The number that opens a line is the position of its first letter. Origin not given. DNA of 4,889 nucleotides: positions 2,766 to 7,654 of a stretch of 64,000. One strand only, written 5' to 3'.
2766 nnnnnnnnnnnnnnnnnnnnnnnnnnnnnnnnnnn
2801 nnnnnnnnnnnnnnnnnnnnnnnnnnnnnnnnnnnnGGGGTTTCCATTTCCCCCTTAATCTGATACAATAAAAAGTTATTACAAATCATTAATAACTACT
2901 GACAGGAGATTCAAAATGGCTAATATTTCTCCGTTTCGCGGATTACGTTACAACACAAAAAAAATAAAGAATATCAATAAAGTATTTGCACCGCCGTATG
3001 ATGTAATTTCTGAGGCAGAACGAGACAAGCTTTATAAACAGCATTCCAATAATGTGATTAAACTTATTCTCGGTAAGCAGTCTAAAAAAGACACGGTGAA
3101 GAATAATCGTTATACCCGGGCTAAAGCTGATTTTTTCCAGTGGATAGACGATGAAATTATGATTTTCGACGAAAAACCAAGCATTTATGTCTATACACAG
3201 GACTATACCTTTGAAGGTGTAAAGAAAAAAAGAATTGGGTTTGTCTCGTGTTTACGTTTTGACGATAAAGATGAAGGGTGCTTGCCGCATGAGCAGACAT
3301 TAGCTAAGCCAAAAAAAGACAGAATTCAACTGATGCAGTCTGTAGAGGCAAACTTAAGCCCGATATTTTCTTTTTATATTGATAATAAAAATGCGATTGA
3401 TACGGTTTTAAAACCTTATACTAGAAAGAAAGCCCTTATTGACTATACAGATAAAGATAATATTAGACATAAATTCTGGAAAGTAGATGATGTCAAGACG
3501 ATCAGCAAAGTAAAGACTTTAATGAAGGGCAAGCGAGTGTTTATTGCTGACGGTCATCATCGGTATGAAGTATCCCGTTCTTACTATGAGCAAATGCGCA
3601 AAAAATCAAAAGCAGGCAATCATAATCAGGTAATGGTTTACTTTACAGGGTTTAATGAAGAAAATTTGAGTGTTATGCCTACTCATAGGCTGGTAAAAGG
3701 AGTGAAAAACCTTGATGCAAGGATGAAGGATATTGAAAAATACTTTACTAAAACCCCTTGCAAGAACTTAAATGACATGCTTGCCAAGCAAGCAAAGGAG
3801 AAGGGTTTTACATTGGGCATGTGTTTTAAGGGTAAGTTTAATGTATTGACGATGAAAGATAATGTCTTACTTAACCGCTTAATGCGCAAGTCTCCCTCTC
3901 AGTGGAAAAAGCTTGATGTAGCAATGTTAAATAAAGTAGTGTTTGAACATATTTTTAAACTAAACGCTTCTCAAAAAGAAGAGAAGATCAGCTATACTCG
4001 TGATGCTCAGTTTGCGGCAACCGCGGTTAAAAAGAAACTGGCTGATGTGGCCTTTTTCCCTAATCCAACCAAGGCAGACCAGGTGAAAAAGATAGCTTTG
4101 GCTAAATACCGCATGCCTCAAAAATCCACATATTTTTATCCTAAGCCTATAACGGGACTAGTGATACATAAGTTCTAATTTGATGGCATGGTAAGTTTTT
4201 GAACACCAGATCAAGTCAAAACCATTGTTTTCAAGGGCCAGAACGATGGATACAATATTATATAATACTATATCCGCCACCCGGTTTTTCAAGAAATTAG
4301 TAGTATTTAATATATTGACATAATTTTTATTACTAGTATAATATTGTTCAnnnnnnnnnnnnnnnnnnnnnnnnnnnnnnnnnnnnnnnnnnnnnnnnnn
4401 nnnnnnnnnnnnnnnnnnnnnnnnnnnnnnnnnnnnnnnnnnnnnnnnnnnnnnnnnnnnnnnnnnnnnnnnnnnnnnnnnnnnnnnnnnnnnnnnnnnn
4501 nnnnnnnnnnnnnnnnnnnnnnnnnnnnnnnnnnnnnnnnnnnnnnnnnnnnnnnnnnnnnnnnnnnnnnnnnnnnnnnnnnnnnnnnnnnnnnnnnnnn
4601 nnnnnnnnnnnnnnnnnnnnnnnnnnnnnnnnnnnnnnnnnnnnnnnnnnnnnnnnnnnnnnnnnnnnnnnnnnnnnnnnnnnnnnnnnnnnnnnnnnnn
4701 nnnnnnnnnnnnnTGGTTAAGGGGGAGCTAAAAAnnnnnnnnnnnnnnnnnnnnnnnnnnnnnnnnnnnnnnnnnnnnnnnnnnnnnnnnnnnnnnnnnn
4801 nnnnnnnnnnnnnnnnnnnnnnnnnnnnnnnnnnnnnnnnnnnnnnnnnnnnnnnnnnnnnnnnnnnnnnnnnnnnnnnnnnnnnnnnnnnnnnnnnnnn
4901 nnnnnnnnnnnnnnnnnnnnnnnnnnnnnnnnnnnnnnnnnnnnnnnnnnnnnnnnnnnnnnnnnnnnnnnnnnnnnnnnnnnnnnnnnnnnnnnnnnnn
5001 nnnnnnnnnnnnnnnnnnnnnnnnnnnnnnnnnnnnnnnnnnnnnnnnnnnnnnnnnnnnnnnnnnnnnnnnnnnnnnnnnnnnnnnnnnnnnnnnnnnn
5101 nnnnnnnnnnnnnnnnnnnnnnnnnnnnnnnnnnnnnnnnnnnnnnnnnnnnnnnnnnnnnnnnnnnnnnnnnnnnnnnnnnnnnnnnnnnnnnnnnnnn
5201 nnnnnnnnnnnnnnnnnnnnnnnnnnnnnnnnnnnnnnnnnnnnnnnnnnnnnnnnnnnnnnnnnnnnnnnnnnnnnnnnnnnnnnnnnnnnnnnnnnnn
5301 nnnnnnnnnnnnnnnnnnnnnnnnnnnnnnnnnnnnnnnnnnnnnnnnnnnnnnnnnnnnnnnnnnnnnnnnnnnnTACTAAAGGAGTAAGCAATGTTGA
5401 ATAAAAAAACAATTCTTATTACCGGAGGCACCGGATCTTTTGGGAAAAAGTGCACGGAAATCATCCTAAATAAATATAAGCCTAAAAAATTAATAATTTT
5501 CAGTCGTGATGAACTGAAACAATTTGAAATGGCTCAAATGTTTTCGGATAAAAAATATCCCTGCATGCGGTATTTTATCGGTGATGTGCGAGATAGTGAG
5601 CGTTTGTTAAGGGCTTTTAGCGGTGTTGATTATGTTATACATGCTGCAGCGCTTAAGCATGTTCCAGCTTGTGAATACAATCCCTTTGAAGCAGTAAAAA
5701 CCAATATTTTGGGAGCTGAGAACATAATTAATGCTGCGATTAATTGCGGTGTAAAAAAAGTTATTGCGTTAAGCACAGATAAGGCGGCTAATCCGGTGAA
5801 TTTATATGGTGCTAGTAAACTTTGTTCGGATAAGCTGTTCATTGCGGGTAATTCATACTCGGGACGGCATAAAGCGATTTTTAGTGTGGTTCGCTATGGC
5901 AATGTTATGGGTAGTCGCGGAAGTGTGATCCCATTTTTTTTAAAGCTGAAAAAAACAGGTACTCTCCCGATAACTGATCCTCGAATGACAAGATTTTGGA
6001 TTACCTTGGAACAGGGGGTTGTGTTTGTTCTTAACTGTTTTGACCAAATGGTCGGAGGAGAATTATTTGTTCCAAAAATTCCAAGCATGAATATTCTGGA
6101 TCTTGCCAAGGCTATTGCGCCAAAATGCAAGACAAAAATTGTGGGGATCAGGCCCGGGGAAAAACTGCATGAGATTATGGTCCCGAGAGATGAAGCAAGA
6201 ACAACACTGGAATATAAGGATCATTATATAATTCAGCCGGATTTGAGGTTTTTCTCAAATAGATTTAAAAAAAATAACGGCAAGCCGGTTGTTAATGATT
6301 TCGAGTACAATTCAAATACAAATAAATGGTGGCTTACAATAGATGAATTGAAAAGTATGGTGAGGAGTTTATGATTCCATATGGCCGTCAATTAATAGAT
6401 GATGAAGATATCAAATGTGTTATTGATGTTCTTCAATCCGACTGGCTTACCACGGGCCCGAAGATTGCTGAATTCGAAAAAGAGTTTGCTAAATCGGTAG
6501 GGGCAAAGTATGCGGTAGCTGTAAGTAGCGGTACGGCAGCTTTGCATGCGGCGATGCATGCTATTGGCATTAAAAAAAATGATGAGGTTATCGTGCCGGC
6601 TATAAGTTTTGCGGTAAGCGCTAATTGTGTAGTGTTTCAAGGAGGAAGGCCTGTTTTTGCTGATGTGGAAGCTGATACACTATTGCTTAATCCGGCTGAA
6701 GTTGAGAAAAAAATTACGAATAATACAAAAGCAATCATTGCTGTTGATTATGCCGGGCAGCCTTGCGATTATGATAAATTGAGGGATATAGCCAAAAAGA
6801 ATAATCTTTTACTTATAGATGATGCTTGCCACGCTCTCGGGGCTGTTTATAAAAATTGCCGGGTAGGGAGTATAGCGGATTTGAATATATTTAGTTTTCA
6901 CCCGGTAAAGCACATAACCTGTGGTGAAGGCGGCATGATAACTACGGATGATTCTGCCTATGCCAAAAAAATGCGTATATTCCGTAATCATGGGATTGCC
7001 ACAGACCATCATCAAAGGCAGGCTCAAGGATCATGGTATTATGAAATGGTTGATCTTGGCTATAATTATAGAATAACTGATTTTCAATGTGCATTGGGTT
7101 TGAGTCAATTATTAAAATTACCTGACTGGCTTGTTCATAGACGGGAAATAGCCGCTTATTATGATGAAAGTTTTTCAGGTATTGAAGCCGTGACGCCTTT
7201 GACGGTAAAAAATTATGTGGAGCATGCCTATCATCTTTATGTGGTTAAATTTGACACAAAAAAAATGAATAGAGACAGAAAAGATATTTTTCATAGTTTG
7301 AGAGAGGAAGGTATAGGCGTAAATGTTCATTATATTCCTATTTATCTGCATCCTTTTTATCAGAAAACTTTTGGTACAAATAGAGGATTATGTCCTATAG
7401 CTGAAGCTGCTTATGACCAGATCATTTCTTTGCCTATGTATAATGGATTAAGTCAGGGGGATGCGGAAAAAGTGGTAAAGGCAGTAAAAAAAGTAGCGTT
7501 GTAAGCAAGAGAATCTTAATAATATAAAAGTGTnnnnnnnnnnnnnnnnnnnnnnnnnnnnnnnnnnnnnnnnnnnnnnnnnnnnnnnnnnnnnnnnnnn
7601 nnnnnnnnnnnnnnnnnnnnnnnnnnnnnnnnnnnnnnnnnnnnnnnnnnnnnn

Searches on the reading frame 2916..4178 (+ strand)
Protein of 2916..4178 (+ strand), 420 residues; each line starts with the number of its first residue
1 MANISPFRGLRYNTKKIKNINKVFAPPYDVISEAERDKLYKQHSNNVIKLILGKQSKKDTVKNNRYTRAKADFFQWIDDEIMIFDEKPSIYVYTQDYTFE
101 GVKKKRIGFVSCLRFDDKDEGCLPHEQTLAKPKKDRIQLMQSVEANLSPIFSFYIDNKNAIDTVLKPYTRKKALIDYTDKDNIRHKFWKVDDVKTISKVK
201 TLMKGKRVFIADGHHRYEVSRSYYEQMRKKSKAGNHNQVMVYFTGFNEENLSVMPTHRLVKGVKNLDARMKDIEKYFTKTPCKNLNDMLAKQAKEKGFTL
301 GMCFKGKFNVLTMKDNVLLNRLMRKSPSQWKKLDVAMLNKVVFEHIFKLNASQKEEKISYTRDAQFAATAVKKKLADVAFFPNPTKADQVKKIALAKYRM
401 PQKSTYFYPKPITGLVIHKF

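Call 22: search_protein_families(library=pfam, proteins=[window:2916-4178:+], max_evalue=0.0001)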
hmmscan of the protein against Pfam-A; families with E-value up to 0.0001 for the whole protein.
window:2916-4178:+ (420 aa): 1 family
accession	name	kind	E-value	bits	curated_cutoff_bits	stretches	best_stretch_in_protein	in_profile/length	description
PF06245.16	DUF1015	-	2.3e-84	283.5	25.8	1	4-335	1-324/325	Protein of unknown function (DUF1015)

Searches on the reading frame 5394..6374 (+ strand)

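Call 21: search_protein_families(library=pfam, proteins=[window:5394-6374:+], max_evalue=0.0001)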
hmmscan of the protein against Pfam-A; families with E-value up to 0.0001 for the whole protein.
window:5394-6374:+ (326 aa): 8 families
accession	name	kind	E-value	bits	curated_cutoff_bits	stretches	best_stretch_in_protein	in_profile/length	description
PF02719.21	Polysacc_synt_2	-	9.7e-103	343.8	20.2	1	7-281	1-292/293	Polysaccharide biosynthesis protein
PF01370.27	Epimerase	-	4.8e-20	72.4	20.9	1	7-180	1-187/240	NAD dependent epimerase/dehydratase family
PF16363.11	GDP_Man_Dehyd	-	4.6e-15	56.3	27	1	8-129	1-130/332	GDP-mannose 4,6 dehydratase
PF01073.25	3Beta_HSD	-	5.3e-13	49.1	22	1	8-134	1-122/280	3-beta hydroxysteroid dehydrogenase/isomerase family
PF04321.23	RmlD_sub_bind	-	2.5e-09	37.1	27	1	6-148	2-135/287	RmlD substrate binding domain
PF13460.12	NAD_binding_10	-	1.5e-07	31.9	27.2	1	11-134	1-104/184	NAD(P)H-binding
PF05368.20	NmrA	-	4.2e-07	30.3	27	1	4-124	2-103/298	NmrA-like family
PF07993.18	NAD_binding_4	-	1.2e-05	25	20.1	0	9-134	1-142/258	Male sterility protein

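Call 34: search_protein_families(library=ncbifam, proteins=[window:5394-6374:+], max_evalue=0.00001)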
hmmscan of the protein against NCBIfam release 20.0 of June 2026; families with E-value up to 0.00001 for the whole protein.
window:5394-6374:+ (326 aa): 15 families
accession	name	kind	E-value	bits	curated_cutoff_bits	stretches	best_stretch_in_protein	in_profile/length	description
TIGR03589.1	PseB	equivalog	1.9e-161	536.4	407.75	1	1-322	1-323/324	UDP-N-acetylglucosamine 4,6-dehydratase (inverting)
TIGR04130.1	FnlA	equivalog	2.6e-81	273.2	730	1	1-323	1-325/337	UDP-N-acetylglucosamine 4,6-dehydratase/5-epimerase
TIGR04180.1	EDH_00030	hypoth_equivalog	9.1e-17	61.1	475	1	7-131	1-124/297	NAD-dependent 4,6-dehydratase LegB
TIGR01179.1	galE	equivalog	9.6e-13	47.6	262.3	1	7-175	2-180/332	UDP-glucose 4-epimerase GalE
NF041293.1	G6PDh_Azf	equivalog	2.1e-11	43.7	400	1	5-131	3-118/252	NAD-dependent glucose-6-phosphate dehydrogenase Azf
TIGR02622.1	CDP_4_6_dhtase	equivalog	7.1e-11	41.8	278.45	1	3-133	3-134/352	CDP-glucose 4,6-dehydratase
TIGR01181.1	dTDP_gluc_dehyt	equivalog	1.5e-10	40.7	365.1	1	7-131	2-128/321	dTDP-glucose 4,6-dehydratase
TIGR03466.1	HpnA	hypoth_equivalog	5.6e-10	38.6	367.65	1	6-128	2-113/327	hopanoid-associated sugar epimerase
TIGR01214.1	rmlD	equivalog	7.5e-10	38.4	224.05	1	6-145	1-131/285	dTDP-4-dehydrorhamnose reductase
NF042422.1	oxyalk_red_OleD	equivalog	6e-08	32.4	580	1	7-129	3-111/329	2-alkyl-3-oxoalkanoate reductase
TIGR02197.1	heptose_epim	equivalog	2e-07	30.5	274.6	1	7-175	1-174/316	ADP-glyceromanno-heptose 6-epimerase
NF052578.1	StrlDmthSdmBMthl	equivalog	3.6e-07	30.3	600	1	6-141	2-125/328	sterol demethylase protein SdmB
NF007956.0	PRK10675.1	subfamily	6.4e-07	28.8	394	1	7-128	3-124/338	UDP-glucose 4-epimerase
NF042423.1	oxyalk_red_Shew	equivalog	3.1e-06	26.5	580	1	5-129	9-119/331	2-alkyl-3-oxoalkanoate reductase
NF011728.1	PRK15181.1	equivalog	3.2e-06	26.4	760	1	3-122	14-135/348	Vi polysaccharide biosynthesis UDP-N-acetylglucosaminuronic acid C-4 epimerase TviC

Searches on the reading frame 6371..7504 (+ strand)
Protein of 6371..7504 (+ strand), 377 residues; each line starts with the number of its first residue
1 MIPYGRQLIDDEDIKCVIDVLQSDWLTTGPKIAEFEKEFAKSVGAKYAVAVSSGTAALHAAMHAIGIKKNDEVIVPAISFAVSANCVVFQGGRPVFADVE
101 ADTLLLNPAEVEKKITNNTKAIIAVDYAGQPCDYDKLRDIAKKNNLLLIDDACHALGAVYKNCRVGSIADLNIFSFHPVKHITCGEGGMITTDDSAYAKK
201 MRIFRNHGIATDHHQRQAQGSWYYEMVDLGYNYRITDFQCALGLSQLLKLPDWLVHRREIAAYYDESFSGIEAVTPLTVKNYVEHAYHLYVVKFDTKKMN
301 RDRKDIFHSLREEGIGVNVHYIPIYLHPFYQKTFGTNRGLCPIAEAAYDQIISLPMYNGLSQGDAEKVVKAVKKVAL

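Call 21: search_protein_families(library=pfam, proteins=[window:6371-7504:+], max_evalue=0.0001)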
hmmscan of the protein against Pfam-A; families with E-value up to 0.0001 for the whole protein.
window:6371-7504:+ (377 aa): 4 families
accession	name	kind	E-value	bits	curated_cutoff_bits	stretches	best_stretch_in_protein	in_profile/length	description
PF01041.23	DegT_DnrJ_EryC1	-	9.6e-128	426.8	19.8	1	9-372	3-359/360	DegT/DnrJ/EryC1/StrS aminotransferase family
PF00155.27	Aminotran_1_2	-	2.2e-07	30.9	19.7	1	32-159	44-193/361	Aminotransferase class I and II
PF01053.26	Cys_Met_Meta_PP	-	5.7e-07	28.9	27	1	30-204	52-225/381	Cys/Met metabolism PLP-dependent enzyme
PF01212.27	Beta_elim_lyase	-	1.7e-05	24.8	27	1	30-216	32-223/288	Beta-eliminating lyase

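Call 34: search_protein_families(library=ncbifam, proteins=[window:6371-7504:+], max_evalue=0.00001)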
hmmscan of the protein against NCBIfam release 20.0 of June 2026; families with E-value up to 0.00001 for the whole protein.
window:6371-7504:+ (377 aa): 13 families
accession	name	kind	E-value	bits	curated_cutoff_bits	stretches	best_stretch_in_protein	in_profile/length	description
TIGR03588.1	PseC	equivalog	5.7e-144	479.7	423.5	1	1-375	1-379/380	UDP-4-amino-4,6-dideoxy-N-acetyl-beta-L-altrosamine transaminase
NF008658.2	PRK11658.1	equivalog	3.4e-102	341.9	631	1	2-375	5-376/379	UDP-4-amino-4-deoxy-L-arabinose aminotransferase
TIGR04181.1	NHT_00031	hypoth_equivalog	8.6e-74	248.6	420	1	9-355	8-357/359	LegC family aminotransferase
NF008687.0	PRK11706.1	equivalog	7.8e-73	245.4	375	1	1-375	1-373/375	dTDP-4-amino-4,6-dideoxygalactose transaminase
TIGR04427.1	PLP_DesI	equivalog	6.6e-60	203.2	650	1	20-374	41-381/390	dTDP-4-dehydro-6-deoxyglucose aminotransferase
TIGR02379.1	ECA_wecE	subfamily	8.6e-57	192.6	434.85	1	1-374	1-373/376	dTDP-4-amino-4,6-dideoxy-D-glucose transaminase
NF011936.0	PRK15407.1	equivalog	7.3e-55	186.4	423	2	2-208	37-251/440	lipopolysaccharide biosynthesis protein RfbH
NF005816.0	PRK07682.1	equivalog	5.8e-10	38.3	620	1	38-155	82-206/390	aminotransferase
NF004975.0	PRK06348.1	equivalog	3.8e-08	32.7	549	1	35-154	79-204/384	pyridoxal phosphate-dependent aminotransferase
NF041364.1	GntC_guanitoxin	equivalog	6.7e-08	31.8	415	1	32-125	46-141/356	guanitoxin biosynthesis PLP-dependent (S)-gamma-hydroxy-L-arginine cyclodehydratase GntC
NF005817.0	PRK07683.1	equivalog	8.4e-07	28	575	1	51-141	94-187/387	aminotransferase A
NF004769.0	PRK06107.1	equivalog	2.2e-06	26.7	617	1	43-123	87-171/402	aspartate transaminase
NF000586.1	PRK00011.1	subfamily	3e-06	26.2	335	1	44-213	76-252/404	serine hydroxymethyltransferase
